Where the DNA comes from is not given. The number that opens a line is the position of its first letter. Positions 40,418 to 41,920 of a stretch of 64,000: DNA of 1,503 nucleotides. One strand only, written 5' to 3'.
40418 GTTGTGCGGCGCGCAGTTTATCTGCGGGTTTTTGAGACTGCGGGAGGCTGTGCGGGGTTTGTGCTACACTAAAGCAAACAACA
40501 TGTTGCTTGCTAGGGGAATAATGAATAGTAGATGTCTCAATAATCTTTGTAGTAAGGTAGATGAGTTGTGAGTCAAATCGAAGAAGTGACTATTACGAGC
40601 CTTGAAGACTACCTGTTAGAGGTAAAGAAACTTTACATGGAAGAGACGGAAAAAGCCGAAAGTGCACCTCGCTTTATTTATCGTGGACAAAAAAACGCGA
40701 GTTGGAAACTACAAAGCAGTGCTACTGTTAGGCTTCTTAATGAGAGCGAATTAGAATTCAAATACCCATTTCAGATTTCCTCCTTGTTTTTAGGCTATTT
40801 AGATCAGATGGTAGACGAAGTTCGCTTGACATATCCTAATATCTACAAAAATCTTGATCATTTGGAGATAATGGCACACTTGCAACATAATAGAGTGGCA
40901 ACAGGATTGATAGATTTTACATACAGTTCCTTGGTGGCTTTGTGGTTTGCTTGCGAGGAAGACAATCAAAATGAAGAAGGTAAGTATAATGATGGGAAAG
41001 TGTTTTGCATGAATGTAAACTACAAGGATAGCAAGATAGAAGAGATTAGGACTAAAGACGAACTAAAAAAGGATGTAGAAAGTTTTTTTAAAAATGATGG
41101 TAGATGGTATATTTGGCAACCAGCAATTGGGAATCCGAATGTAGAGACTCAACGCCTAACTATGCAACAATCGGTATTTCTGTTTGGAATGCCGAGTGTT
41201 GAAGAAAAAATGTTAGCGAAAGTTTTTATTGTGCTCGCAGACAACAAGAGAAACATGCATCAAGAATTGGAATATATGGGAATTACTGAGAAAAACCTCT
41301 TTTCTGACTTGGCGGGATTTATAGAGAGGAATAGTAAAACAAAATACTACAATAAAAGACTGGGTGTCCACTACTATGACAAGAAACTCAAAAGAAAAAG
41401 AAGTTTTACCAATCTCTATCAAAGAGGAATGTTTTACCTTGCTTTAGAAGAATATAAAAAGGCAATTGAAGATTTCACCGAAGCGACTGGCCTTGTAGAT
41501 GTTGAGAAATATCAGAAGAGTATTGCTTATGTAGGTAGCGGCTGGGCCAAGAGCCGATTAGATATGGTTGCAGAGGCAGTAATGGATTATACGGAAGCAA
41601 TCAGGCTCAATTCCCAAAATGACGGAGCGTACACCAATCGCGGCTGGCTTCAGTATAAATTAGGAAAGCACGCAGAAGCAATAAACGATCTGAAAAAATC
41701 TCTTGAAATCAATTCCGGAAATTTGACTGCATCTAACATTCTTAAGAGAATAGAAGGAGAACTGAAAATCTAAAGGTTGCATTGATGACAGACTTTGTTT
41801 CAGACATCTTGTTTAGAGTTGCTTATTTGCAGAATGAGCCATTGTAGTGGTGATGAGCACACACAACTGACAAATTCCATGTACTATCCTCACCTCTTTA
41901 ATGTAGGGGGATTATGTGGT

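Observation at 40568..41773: FRG-domain protein fused to TPR repeats as a candidate sensor/effector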

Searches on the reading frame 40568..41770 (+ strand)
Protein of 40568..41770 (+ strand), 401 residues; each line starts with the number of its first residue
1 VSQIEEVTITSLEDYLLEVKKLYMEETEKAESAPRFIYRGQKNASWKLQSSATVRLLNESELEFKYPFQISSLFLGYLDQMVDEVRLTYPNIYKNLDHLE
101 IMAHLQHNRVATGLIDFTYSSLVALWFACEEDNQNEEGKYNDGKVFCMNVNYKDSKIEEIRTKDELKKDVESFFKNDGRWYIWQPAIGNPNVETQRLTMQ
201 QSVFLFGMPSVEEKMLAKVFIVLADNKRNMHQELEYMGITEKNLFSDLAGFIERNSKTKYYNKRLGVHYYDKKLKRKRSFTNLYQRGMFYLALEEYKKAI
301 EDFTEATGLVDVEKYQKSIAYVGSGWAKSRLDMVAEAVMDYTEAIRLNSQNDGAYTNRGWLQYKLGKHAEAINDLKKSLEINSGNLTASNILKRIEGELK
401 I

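Call 3: search_protein_families(library=pfam, proteins=[window:40568-41770:+], max_evalue=1)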
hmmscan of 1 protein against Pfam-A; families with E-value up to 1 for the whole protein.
window:40568-41770:+ (401 aa): 15 families
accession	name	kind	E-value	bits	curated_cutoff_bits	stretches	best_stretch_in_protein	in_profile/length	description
PF00515.34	TPR_1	-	9.2e-17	60.5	27.8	2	354-385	3-34/34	Tetratricopeptide repeat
PF08867.16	FRG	-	1.8e-16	61.2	25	1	35-136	2-93/94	FRG domain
PF13181.12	TPR_8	-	1.4e-13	50.2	25.7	2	354-383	3-32/34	Tetratricopeptide repeat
PF07719.23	TPR_2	-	6.1e-13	48.2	27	2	354-385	3-34/34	Tetratricopeptide repeat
PF13414.12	TPR_11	-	3.4e-09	36.7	26.8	2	336-366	12-42/42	TPR repeat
PF13424.12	TPR_12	-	2.3e-08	34.6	30.1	2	283-347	6-74/77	Tetratricopeptide repeat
PF13431.12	TPR_17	-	1e-05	25.8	24.4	1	341-372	2-33/34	Tetratricopeptide repeat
PF13371.12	TPR_9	-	0.00019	21.8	35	1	347-394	24-71/73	Tetratricopeptide repeat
PF13174.12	TPR_6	-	0.00068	20.6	26.3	0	355-377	3-25/33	Tetratricopeptide repeat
PF13432.12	TPR_16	-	0.00084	20.2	32.7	1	334-379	13-58/65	Tetratricopeptide repeat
PF12895.13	ANAPC3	-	0.0083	16.8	27.2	0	359-392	30-62/82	Anaphase-promoting complex, cyclosome, subunit 3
PF10516.15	SHNi-TPR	-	0.022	14.7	21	0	370-381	19-30/38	SHNi-TPR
PF14559.12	TPR_19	-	0.13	13.1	25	1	335-376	8-49/68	Tetratricopeptide repeat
PF13428.12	TPR_14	-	0.18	13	23.5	0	283-306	4-27/44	Tetratricopeptide repeat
PF13374.12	TPR_10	-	0.25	11.8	27.5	1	354-381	4-31/42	Tetratricopeptide repeat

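Call 4: search_protein_families(library=padloc, proteins=[window:40568-41770:+], max_evalue=1)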
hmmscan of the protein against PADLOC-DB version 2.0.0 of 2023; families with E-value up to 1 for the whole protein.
window:40568-41770:+ (401 aa): 14 families
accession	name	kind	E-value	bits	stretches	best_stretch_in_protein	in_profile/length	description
PDLC04938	PDC-S15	-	3.2e-25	87.1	1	5-253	41-264/276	-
PDLC04937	PDC-S15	-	5e-23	80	1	20-253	28-242/254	-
PDLC04933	PDC-S15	-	7.2e-22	76.2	2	1-156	1-131/286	-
PDLC04936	PDC-S15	-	8.6e-22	75.9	2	5-157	20-148/300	-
PDLC04927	PDC-S15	-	2.4e-20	70.8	3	80-156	66-151/422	-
PDLC04931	PDC-S15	-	2.7e-19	68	1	19-254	48-267/282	-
PDLC04926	PDC-S15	-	3.4e-18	63.7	2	6-135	3-124/300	-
PDLC04934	PDC-S15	-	7.5e-15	52.9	1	24-250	49-242/416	-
PDLC04929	PDC-S15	-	5.6e-14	50.7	2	5-165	2-156/308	-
PDLC04932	PDC-S15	-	4.9e-12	43.8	1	23-140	30-149/324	-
PDLC04940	PDC-S15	-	4.1e-10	37.7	1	27-141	48-164/280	-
PDLC04930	PDC-S15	-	7.1e-09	33.2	1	36-154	27-139/380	-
PDLC04939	PDC-S15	-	1.8e-07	28.4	1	9-134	9-114/487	-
PDLC04935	PDC-S15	-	1.6e-06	25.3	1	29-157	132-250/535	-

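Call 15: find_homologous_proteins(query=window:40568-41770:+, max_evalue=0.001)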
Query window:40568-41770:+ (401 aa): 252 proteins with E <= 0.001 among 6140 candidates; the best 120 are listed.
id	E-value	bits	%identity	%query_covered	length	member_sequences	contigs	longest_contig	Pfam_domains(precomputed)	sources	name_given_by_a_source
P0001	1.7e-264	895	100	100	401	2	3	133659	PF13431.13,PF13414.13,PF08867.17,PF00515.35,PF13424.13,PF13181.13,PF07719.24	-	-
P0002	1.5e-246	836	92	100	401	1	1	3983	PF13431.13,PF13414.13,PF13371.13,PF08867.17,PF00515.35,PF13424.13,PF13181.13,PF07719.24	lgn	-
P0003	3.4e-107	377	43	97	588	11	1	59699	PF03704.24,PF13431.13,PF13414.13,PF08867.17,PF13428.13,PF13374.13,PF14559.13,PF13371.13,PF00515.35,PF13424.13,PF13432.13,PF13429.13,PF13181.13,PF01239.29,PF23485.2,PF07719.24,PF13174.13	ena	-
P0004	7.8e-103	363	44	95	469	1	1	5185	PF13431.13,PF13414.13,PF08867.17,PF13428.13,PF13374.13,PF14559.13,PF24575.2,PF25575.1,PF10516.16,PF13371.13,PF00515.35,PF13424.13,PF21033.5,PF13432.13,PF13181.13,PF01239.29,PF07719.24,PF13174.13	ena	-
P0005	2.8e-98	348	44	96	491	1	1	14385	PF13431.13,PF13414.13,PF08867.17,PF13428.13,PF14559.13,PF13371.13,PF00515.35,PF13424.13,PF13432.13,PF13181.13,PF01239.29,PF07719.24,PF13174.13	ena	-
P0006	9.8e-96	339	43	100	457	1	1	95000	PF03704.24,PF13431.13,PF13414.13,PF08867.17,PF13428.13,PF13374.13,PF14559.13,PF13371.13,PF00515.35,PF13424.13,PF13432.13,PF13181.13,PF07719.24,PF13174.13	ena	-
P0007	2.9e-95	338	43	100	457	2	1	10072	PF03704.24,PF13431.13,PF13414.13,PF08867.17,PF13428.13,PF13374.13,PF14559.13,PF13371.13,PF00515.35,PF13424.13,PF13432.13,PF13181.13,PF07719.24,PF13174.13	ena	-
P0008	4.9e-93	330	43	96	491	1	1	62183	PF03704.24,PF13431.13,PF13414.13,PF08867.17,PF13428.13,PF13374.13,PF14559.13,PF10516.16,PF13371.13,PF00515.35,PF13424.13,PF13432.13,PF13181.13,PF07719.24,PF13174.13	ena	-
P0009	4.9e-92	327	41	95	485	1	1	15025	PF13431.13,PF23914.2,PF25062.2,PF13414.13,PF08867.17,PF13428.13,PF13374.13,PF14559.13,PF10516.16,PF13371.13,PF00515.35,PF13424.13,PF21033.5,PF13432.13,PF13181.13,PF01239.29,PF07719.24,PF13174.13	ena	-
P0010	3.8e-91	324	45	96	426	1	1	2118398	PF13431.13,PF13414.13,PF08867.17,PF13428.13,PF13374.13,PF10516.16,PF13371.13,PF00515.35,PF13424.13,PF13432.13,PF13181.13,PF07719.24,PF13174.13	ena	-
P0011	1.8e-90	322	45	82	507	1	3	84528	PF03704.24,PF13431.13,PF13414.13,PF08867.17,PF12569.15,PF13428.13,PF13374.13,PF14559.13,PF13371.13,PF00515.35,PF13424.13,PF21033.5,PF13432.13,PF13181.13,PF01239.29,PF07719.24,PF13174.13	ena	-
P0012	2.8e-89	318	43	95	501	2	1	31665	PF13431.13,PF23914.2,PF13414.13,PF08867.17,PF13428.13,PF13374.13,PF14559.13,PF10516.16,PF13371.13,PF00515.35,PF12895.14,PF13424.13,PF21033.5,PF13432.13,PF13181.13,PF07719.24,PF13174.13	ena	-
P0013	1.5e-88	316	42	99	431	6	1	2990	PF13431.13,PF23914.2,PF13414.13,PF08867.17,PF13428.13,PF13374.13,PF14559.13,PF10516.16,PF13371.13,PF00515.35,PF13424.13,PF21033.5,PF13432.13,PF13181.13,PF07719.24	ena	-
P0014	3.2e-88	315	44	96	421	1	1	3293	PF13431.13,PF13414.13,PF08867.17,PF13176.13,PF13428.13,PF13374.13,PF13371.13,PF00515.35,PF13424.13,PF13432.13,PF13181.13,PF07719.24,PF13174.13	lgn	-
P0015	3.5e-88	314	45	93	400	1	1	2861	PF13431.13,PF13414.13,PF13371.13,PF08867.17,PF00515.35,PF13424.13,PF13432.13,PF13428.13,PF13181.13,PF07719.24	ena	-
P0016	5.2e-88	314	44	99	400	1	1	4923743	PF13431.13,PF13414.13,PF13371.13,PF08867.17,PF00515.35,PF13424.13,PF13432.13,PF13181.13,PF07719.24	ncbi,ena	-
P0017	1.5e-87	312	41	94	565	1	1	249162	PF03704.24,PF13431.13,PF13414.13,PF08867.17,PF13428.13,PF13374.13,PF14559.13,PF13371.13,PF00515.35,PF13424.13,PF13432.13,PF13181.13,PF07719.24,PF13174.13,PF24726.2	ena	-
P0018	1.1e-85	306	42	94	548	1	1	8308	PF25063.1,PF13431.13,PF13414.13,PF08867.17,PF13176.13,PF13428.13,PF14559.13,PF24575.2,PF25575.1,PF10516.16,PF13371.13,PF00515.35,PF13424.13,PF13432.13,PF13181.13,PF07719.24,PF13174.13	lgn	-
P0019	1.5e-85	306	42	95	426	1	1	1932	PF03704.24,PF13431.13,PF13414.13,PF08867.17,PF13428.13,PF13374.13,PF14559.13,PF13371.13,PF00515.35,PF13424.13,PF21033.5,PF13432.13,PF13181.13,PF07719.24,PF13174.13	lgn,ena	-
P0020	7.6e-81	290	41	95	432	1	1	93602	PF13431.13,PF13414.13,PF08867.17,PF13428.13,PF13374.13,PF10516.16,PF13371.13,PF00515.35,PF13424.13,PF13432.13,PF13181.13,PF07719.24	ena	-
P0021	4.8e-80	288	44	71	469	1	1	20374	PF03704.24,PF13431.13,PF13414.13,PF08867.17,PF13428.13,PF13374.13,PF14559.13,PF10516.16,PF13371.13,PF00515.35,PF13424.13,PF13432.13,PF13181.13,PF01239.29,PF07719.24,PF13174.13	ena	-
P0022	1.3e-79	286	44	71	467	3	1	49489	PF03704.24,PF13431.13,PF13414.13,PF08867.17,PF12569.15,PF13428.13,PF13374.13,PF14559.13,PF10516.16,PF13371.13,PF00515.35,PF13424.13,PF21033.5,PF13432.13,PF13429.13,PF13181.13,PF01239.29,PF07719.24,PF13174.13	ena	-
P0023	1.7e-77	279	50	70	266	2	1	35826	PF08867.17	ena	-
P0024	3.9e-77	278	50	70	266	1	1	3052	PF08867.17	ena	-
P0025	8.1e-77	277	49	70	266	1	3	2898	PF08867.17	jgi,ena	-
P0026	8.2e-77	277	49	70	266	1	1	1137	PF08867.17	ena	-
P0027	8.2e-77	277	49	70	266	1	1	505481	PF08867.17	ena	-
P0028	1.5e-76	276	48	70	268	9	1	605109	PF08867.17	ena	-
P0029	3.4e-76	275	49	70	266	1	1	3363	PF08867.17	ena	-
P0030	4.5e-76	275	49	70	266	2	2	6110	PF08867.17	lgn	-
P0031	7.3e-76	274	49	70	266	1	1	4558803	PF08867.17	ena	-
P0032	7.4e-76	274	48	70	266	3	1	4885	PF08867.17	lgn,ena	-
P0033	7.4e-76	274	49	70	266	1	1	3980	PF08867.17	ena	-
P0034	8.2e-76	274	49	70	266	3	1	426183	PF08867.17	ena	-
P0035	9.1e-76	274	49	70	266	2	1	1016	PF08867.17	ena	-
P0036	1.4e-75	273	50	69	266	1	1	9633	PF08867.17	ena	-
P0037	1.6e-75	273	48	70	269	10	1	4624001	PF08867.17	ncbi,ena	-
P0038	3.1e-75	272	49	69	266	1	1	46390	PF08867.17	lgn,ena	-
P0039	8.4e-75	270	50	69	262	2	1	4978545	PF08867.17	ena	-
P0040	9.2e-75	270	48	70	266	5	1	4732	PF08867.17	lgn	-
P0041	1.0e-74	270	51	67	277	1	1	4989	PF08867.17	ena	-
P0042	1.1e-74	270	49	68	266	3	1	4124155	PF08867.17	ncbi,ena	-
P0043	1.6e-74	270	49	70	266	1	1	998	PF08867.17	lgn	-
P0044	2.2e-74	269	51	67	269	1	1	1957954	PF08867.17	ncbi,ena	-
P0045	3.4e-74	268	48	70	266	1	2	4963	PF08867.17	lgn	-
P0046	3.8e-74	268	41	87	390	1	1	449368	PF13431.13,PF13414.13,PF13371.13,PF08867.17,PF00515.35,PF13424.13,PF13181.13,PF07719.24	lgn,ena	-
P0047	4.1e-74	268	49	70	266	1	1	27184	PF08867.17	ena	-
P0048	5.2e-74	268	48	70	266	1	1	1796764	PF08867.17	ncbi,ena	-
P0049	1.3e-73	267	48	70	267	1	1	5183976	PF08867.17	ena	-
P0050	3.3e-73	265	48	67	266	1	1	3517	PF08867.17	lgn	-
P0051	8.2e-73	264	47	70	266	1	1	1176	PF08867.17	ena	-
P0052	9.7e-73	264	47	70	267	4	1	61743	PF08867.17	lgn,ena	-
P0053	1.4e-72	263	48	68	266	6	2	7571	PF08867.17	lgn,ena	-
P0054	2.4e-72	262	49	69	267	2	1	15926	PF08867.17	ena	-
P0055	3.6e-72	262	48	70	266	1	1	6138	PF08867.17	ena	-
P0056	6.5e-72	261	47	69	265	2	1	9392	PF08867.17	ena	-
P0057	1.4e-71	260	49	67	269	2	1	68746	PF08867.17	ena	-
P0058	4.9e-71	258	47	70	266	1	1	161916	PF08867.17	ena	-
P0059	6.4e-71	258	47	70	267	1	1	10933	PF08867.17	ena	-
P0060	1.3e-70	257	46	68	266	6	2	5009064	PF08867.17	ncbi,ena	-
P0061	4.8e-70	255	48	70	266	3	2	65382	PF08867.17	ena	-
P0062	6.0e-70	254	48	67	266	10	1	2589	PF08867.17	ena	-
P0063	2.7e-69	252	48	67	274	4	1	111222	PF08867.17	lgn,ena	-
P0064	5.3e-67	245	47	67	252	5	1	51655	PF08867.17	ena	-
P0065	4.4e-66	242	48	67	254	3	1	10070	PF08867.17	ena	-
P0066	2.9e-63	232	46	66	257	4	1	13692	PF08867.17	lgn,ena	-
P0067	3.6e-63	232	43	67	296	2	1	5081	PF08867.17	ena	-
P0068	1.5e-62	230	44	66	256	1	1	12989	PF08867.17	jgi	-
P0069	1.9e-62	230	47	64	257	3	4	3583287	PF08867.17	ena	-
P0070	3.5e-62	229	39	69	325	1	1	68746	PF08867.17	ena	-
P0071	4.8e-62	228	45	66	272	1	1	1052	PF08867.17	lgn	-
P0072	8.3e-62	228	45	66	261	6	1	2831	PF08867.17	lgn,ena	-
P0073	8.7e-62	228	50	61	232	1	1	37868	PF08867.17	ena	-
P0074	1.2e-61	227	45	66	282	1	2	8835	PF08867.17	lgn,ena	-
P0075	1.9e-61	226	45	65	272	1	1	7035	PF08867.17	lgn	-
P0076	2.1e-61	226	45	66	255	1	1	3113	PF08867.17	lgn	-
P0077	2.8e-61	226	45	65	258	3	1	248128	PF08867.17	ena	-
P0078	4.0e-61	225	46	63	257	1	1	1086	PF08867.17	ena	-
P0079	6.8e-61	225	45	66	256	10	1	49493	PF08867.17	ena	-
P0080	1.8e-60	223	45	65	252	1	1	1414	PF08867.17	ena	-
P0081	2.7e-60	223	45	64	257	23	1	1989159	PF08867.17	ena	-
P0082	3.7e-60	222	44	68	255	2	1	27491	PF08867.17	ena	-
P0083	4.0e-60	222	43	68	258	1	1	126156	PF08867.17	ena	-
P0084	4.3e-60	222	44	66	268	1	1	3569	PF08867.17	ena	-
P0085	4.7e-60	222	43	68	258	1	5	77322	PF08867.17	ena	-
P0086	5.0e-60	222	45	62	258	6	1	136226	PF08867.17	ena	-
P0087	6.1e-60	221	46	64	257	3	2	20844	PF08867.17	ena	-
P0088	6.6e-60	221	44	68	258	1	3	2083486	PF08867.17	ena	-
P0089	8.2e-60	221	44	66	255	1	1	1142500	PF08867.17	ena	-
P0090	9.3e-60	221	44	68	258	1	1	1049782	PF08867.17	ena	-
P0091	1.2e-59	221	43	68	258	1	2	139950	PF08867.17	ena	-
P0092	1.5e-59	220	45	64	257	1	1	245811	PF08867.17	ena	-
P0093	2.2e-59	220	45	64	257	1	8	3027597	PF08867.17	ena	-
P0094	2.4e-59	220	44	67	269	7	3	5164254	PF08867.17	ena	-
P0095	2.7e-59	219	45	64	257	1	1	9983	PF08867.17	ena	-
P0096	2.9e-59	219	46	62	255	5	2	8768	PF08867.17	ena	-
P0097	2.9e-59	219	44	64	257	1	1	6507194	PF08867.17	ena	-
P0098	4.1e-59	219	44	68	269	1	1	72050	PF08867.17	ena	-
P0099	4.1e-59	219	42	67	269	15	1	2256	PF08867.17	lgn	-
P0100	5.4e-59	218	44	65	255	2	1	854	PF08867.17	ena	-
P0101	5.7e-59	218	47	62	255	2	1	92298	PF08867.17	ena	-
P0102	7.1e-59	218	47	64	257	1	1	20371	PF08867.17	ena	-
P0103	7.1e-59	218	44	68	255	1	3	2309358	PF08867.17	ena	-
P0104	7.1e-59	218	43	64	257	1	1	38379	PF08867.17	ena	-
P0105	7.2e-59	218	45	65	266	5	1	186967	PF08867.17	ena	-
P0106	7.9e-59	218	44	68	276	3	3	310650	PF08867.17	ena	-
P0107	8.2e-59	218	41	66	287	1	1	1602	PF08867.17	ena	-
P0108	8.8e-59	218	45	64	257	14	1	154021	PF08867.17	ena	-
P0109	8.9e-59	218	43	68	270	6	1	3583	PF08867.17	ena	-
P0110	9.3e-59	218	44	65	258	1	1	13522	PF08867.17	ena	-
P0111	1.3e-58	217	43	66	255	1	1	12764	PF08867.17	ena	-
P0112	1.3e-58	217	45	64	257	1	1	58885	PF08867.17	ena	-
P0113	1.6e-58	217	43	68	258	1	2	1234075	PF08867.17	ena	-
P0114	1.9e-58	217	43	68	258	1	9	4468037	PF08867.17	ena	-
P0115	2.2e-58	216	45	64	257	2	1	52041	PF08867.17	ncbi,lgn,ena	-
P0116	2.5e-58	216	46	63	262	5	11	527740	PF08867.17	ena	-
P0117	2.6e-58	216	47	59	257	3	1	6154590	PF08867.17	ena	-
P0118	2.8e-58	216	45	64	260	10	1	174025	PF08867.17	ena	-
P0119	2.8e-58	216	43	66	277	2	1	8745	PF08867.17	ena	-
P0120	3.4e-58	216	43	68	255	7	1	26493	PF08867.17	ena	-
